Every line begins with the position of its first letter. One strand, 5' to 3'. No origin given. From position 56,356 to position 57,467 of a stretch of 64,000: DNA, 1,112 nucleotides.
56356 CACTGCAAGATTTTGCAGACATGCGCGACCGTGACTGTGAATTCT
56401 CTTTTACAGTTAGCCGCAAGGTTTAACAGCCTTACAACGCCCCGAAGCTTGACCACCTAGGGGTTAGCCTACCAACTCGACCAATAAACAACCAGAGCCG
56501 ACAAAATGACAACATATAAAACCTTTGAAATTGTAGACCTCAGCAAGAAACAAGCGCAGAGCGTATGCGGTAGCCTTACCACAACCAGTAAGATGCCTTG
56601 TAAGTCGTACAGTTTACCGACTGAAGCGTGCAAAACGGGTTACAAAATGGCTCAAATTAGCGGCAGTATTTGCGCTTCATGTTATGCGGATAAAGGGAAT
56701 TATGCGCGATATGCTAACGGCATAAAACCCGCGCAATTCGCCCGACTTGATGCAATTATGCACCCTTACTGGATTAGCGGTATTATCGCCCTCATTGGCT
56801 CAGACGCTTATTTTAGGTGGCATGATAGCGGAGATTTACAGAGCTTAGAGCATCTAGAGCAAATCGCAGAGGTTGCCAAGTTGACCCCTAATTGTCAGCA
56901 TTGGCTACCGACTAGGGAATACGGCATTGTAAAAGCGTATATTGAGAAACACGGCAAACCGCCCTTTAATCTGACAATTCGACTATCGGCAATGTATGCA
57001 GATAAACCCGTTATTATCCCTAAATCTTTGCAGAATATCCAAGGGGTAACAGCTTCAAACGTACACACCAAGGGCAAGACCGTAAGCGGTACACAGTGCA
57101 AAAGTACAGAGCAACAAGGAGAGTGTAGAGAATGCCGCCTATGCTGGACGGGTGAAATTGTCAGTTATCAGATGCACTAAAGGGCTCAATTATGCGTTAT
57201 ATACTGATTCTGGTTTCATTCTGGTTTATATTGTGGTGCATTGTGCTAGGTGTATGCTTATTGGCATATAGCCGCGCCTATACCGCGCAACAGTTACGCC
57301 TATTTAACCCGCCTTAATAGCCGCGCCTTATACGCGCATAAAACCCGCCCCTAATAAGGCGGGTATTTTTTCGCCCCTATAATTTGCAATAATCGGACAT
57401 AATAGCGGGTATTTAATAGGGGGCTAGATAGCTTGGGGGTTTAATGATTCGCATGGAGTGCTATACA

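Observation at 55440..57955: High-GC (~55-60%) island of unknown genes in an otherwise ~40% GC phage, followed by a 770 bp repeat-containing noncoding stretch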

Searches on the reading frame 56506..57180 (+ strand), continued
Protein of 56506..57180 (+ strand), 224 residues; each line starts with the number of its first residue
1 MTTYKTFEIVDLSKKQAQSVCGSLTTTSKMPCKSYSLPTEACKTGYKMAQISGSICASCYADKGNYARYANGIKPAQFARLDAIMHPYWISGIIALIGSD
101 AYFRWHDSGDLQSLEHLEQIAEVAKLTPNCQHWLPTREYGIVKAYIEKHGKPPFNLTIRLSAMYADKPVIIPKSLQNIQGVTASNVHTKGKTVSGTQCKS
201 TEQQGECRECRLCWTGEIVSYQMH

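Call 62: fold_search(model_id=the predicted structure, library=viral)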
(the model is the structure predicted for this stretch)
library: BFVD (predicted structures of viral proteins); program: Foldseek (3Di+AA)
matches with E <= 10: 339; with E <= 0.001: 12
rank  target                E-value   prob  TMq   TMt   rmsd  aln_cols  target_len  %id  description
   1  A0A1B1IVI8            8.5e-19  1.00  0.82  0.87   2.1       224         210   38  (no name in the UniProt tables at hand)
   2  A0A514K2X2            1.2e-11  1.00  0.74  0.75   3.3       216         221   23  Gene product 88 domain-containing protein [Nitrosopumilus spindle-shaped virus]
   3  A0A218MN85            1.3e-10  1.00  0.53  0.82   2.0       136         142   40  Gene product 88 domain-containing protein [uncultured virus]
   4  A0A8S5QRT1            1.4e-05  1.00  0.44  0.75   3.2       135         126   25  Gene product 88 domain-containing protein [Siphoviridae sp. ctE6L85]
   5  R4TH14                2.2e-05  1.00  0.56  0.47   7.9       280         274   13  Gene product 88 domain-containing protein [Halogranum tailed virus 1]
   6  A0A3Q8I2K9            3.0e-05  1.00  0.56  0.57   5.1       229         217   16  (no name in the UniProt tables at hand)
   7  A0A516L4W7            3.8e-05  1.00  0.44  0.39   5.5       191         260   18  (no name in the UniProt tables at hand)
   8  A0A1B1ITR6            9.1e-05  1.00  0.52  0.49   9.0       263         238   15  (no name in the UniProt tables at hand)
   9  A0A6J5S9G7            1.7e-04  1.00  0.53  0.55   4.2       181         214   20  Gene product 88 domain-containing protein (Fragment) [uncultured Caudovirales phage]
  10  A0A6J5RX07            2.0e-04  1.00  0.52  0.50   6.0       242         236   16  DUF7227 domain-containing protein [uncultured Caudovirales phage]
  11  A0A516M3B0            4.3e-04  1.00  0.61  0.44   5.8       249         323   12  (no name in the UniProt tables at hand)
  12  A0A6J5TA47            5.6e-04  1.00  0.44  0.21  10.7       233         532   16  Gene 88 protein [uncultured Caudovirales phage]
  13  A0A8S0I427            1.1e-03  1.00  0.41  0.45   7.5       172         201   16  (no name in the UniProt tables at hand)
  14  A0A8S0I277            1.4e-03  1.00  0.32  0.54   2.5        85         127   34  (no name in the UniProt tables at hand)
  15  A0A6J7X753            1.7e-03  0.99  0.46  0.37  10.1       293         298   16  Gene product 88 domain-containing protein [uncultured Caudovirales phage]
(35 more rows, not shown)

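Call 65: search_protein_families(library=pfam, proteins=[L022:1041-1415:+, L022:810-1031:+], max_evalue=0.1)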
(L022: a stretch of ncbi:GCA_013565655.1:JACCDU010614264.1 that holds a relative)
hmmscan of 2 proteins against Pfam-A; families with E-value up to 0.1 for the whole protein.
L022:1041-1415:+ (124 aa): 0 families

L022:810-1031:+ (73 aa): 1 family
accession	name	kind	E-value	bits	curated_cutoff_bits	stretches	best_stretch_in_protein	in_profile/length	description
PF04175.17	DUF406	-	0.027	15.4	25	1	29-60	16-47/91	Protein of unknown function (DUF406)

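Call 75: search_protein_families(library=pfam, alignment_id=A1, max_evalue=1)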
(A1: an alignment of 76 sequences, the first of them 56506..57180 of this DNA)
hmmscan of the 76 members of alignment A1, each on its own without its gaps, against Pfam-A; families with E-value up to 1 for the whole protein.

A. member 1, window:56506-57180:+ (224 aa): 2 families
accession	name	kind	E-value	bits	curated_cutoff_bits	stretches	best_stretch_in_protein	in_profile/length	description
PF17338.8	GP88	-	1.6e-22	80.9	24.4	1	25-215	21-229/230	Gene product 88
PF10693.14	DUF2499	-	0.015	16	22.1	1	67-132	25-83/89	Protein of unknown function (DUF2499)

B. families by the number of members that match (of 76 scanned): 16 families
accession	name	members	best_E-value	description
PF17338.8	GP88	76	1.6e-24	Gene product 88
PF23872.1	DUF7227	20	2.9e-05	Domain of unknown function (DUF7227)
PF24633.1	DUF7630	5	0.16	Domain of unknown function (DUF7630)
PF10693.14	DUF2499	2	0.015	Protein of unknown function (DUF2499)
PF24905.1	TTC3_9th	2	0.14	TTC3, helical domain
PF05559.16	DUF763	1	0.0073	Protein of unknown function (DUF763)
PF09941.14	DUF2173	1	0.043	Uncharacterized conserved protein (DUF2173)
PF22602.2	NXF_NTF2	1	0.11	Nuclear RNA export factor, NTF2 domain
PF14756.11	Pdase_C33_assoc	1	0.12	Peptidase_C33-associated domain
PF09076.15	Crystall_2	1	0.12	Beta/Gamma crystallin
PF19287.4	DUF5910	1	0.14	Family of unknown function (DUF5910)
PF22748.1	PexRD54_WY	1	0.15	Effector PexRD54, WY-domain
PF09572.16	RE_XamI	1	0.22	XamI restriction endonuclease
PF16622.11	zf-C2H2_11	1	0.42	zinc-finger C2H2-type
PF21966.2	AppA_SCHIC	1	0.45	AppA, sensor containing heme instead of cobalamin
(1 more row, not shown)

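Call 79: get_annotated_region(hit=H9, flank=4000)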
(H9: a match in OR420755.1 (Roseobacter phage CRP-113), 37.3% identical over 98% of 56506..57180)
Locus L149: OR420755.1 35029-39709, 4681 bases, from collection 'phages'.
description: Roseobacter phage CRP-113, complete genome.
organism: Roseobacter phage CRP-113 (NCBI taxid 3072841)
taxonomy: Viruses; Duplodnaviria; Heunggongvirae; Uroviricota; Caudoviricetes; Autographiviridae
host: Paracoccaceae bacterium strain FZCC0023; source: marine; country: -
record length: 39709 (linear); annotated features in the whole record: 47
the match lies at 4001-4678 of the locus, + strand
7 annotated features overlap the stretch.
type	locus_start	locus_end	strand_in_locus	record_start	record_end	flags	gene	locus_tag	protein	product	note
CDS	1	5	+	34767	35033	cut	-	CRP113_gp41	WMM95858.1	hypothetical protein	-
CDS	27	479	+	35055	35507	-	-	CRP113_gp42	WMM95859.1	hypothetical protein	-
CDS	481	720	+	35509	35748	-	-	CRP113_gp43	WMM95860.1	hypothetical protein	-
CDS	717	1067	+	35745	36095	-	-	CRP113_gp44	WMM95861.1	hypothetical protein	-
CDS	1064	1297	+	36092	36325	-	-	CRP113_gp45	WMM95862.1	DNA maturase A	-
CDS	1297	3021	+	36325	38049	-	-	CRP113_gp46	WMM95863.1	DNA maturase B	-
CDS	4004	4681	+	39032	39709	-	-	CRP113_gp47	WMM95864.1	hypothetical protein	-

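Call 98: find_related_loci(query=A1, collection=genome_contigs, flank=5000)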
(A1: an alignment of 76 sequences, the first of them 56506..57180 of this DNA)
Query A1 (224 aa) in genome_contigs; peptide patterns used: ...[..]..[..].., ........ (x = any residue, [..] = any of these).
62 stretches matched a pattern, but none encodes a relative of the query by tblastn (E <= 1e-3).

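Call 111: search_protein_representatives(alignment_id=A1)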
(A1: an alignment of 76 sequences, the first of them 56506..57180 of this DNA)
Query: 76 sequences, 219 profile positions. Proteins with E-value up to 0.001 (for the whole library): 3377; up to 1e-10: 1894; up to 1e-30: 870. The best 150 are listed.
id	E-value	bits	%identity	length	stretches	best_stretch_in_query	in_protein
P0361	2.3e-94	331.5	-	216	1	4-219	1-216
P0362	1.9e-92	325.1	-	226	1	5-219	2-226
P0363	7.4e-73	261.1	-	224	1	9-219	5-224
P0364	1.7e-67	243.6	-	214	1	10-219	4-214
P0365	5.8e-62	225.5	-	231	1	9-213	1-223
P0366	1.7e-61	224.0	-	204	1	11-217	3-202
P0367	7.9e-61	221.8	-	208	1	7-219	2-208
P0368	1.8e-60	220.7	-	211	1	6-219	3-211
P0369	4.6e-60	219.3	-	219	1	9-218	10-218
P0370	9.4e-60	218.3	-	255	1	9-168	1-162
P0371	1.5e-59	217.6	-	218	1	10-218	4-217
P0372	1.6e-58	214.3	-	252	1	11-219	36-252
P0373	6.6e-58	212.2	-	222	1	8-219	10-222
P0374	2.1e-57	210.6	-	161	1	55-219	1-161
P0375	4.4e-57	209.6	-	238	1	5-218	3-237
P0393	4.5e-53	196.5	-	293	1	8-219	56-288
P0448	2.4e-49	184.3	-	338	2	15-210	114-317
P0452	3.5e-49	183.7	-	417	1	5-218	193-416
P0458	5.1e-49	183.2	-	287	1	12-219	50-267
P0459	5.3e-49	183.1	-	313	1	11-214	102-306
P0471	1.3e-48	181.9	-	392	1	11-219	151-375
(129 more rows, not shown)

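Call 112: search_protein_families(library=pfam, proteins=[P0452, P0471, P0448, P0459, P0393, P0458], max_evalue=0.01)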
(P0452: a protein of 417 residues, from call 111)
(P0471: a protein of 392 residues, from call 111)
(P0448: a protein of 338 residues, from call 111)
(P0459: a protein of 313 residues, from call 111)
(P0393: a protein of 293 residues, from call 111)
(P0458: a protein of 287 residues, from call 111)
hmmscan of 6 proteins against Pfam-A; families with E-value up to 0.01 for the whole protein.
P0452 (417 aa): 1 family
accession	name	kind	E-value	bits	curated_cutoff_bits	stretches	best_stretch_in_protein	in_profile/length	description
PF17338.8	GP88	-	2.7e-26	93.3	24.4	1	238-405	42-228/230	Gene product 88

P0471 (392 aa): 1 family
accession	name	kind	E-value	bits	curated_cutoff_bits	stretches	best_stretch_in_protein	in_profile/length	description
PF17338.8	GP88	-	9e-23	81.8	24.4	1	192-365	43-229/230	Gene product 88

P0448 (338 aa): 2 families
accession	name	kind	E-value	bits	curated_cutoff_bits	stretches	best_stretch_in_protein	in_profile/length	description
PF17338.8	GP88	-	1.1e-39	137.1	24.4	2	128-317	25-229/230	Gene product 88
PF07505.17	DUF5131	-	0.0033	17.4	28.9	0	148-256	20-131/243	Protein of unknown function (DUF5131)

P0459 (313 aa): 2 families
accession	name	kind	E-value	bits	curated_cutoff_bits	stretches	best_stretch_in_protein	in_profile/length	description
PF17338.8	GP88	-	1.9e-22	80.7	24.4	1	111-261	21-165/230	Gene product 88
PF23872.1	DUF7227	-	0.00068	19.8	27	0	144-203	35-89/223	Domain of unknown function (DUF7227)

P0393 (293 aa): 1 family
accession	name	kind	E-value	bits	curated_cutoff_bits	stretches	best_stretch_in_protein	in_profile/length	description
PF17338.8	GP88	-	5.7e-28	98.8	24.4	1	98-277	42-229/230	Gene product 88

P0458 (287 aa): 1 family
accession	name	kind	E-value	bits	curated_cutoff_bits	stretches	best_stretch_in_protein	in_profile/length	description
PF17338.8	GP88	-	1.9e-26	93.8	24.4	1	59-256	17-229/230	Gene product 88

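Call 114: search_protein_families(library=pfam, alignment_id=A7, max_evalue=1)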
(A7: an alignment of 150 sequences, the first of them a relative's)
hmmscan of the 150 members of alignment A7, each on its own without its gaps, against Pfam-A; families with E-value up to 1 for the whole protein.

A. member 1, P0361 (216 aa): 1 family
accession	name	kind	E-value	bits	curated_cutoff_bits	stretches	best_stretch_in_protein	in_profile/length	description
PF17338.8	GP88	-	1.7e-18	67.8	24.4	1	16-206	15-228/230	Gene product 88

B. families by the number of members that match (of 150 scanned): 54 families (the first 25 are shown)
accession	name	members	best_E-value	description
PF17338.8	GP88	150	1.1e-39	Gene product 88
PF23872.1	DUF7227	45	9.1e-07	Domain of unknown function (DUF7227)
PF07505.17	DUF5131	16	0.0015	Protein of unknown function (DUF5131)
PF02008.25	zf-CXXC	9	0.077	CXXC zinc finger domain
PF13695.12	Zn_ribbon_3CxxC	4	0.0088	Zinc-binding domain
PF06508.19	QueC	4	0.03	Queuosine biosynthesis protein QueC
PF14471.11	DUF4428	2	0.018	Domain of unknown function (DUF4428)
PF11062.13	DUF2863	2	0.035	Protein of unknown function (DUF2863)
PF18253.6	HipN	2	0.096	Hsp70-interacting protein N N-terminal domain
PF19932.4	DUF6395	2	0.51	Family of unknown function (DUF6395)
PF10497.14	zf-4CXXC_R1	1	0.0018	Zinc-finger domain of monoamine-oxidase A repressor R1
PF13551.12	HTH_29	1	0.0023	Winged helix-turn helix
PF13696.11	zf-CCHC_2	1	0.0053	Zinc knuckle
PF13518.12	HTH_28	1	0.0073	Helix-turn-helix domain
PF13384.12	HTH_23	1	0.0093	Homeodomain-like domain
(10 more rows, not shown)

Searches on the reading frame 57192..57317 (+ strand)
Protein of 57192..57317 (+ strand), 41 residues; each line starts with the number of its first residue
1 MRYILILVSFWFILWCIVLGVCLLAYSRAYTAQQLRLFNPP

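Call 19: search_protein_families(library=phrogs, proteins=[window:57192-57317:+], max_evalue=0.01)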
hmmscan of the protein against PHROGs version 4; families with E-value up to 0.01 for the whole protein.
window:57192-57317:+ (41 aa): 0 families

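Call 21: search_protein_families(library=pfam, proteins=[window:57192-57317:+], max_evalue=0.1)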
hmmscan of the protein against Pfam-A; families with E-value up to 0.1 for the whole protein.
window:57192-57317:+ (41 aa): 0 families
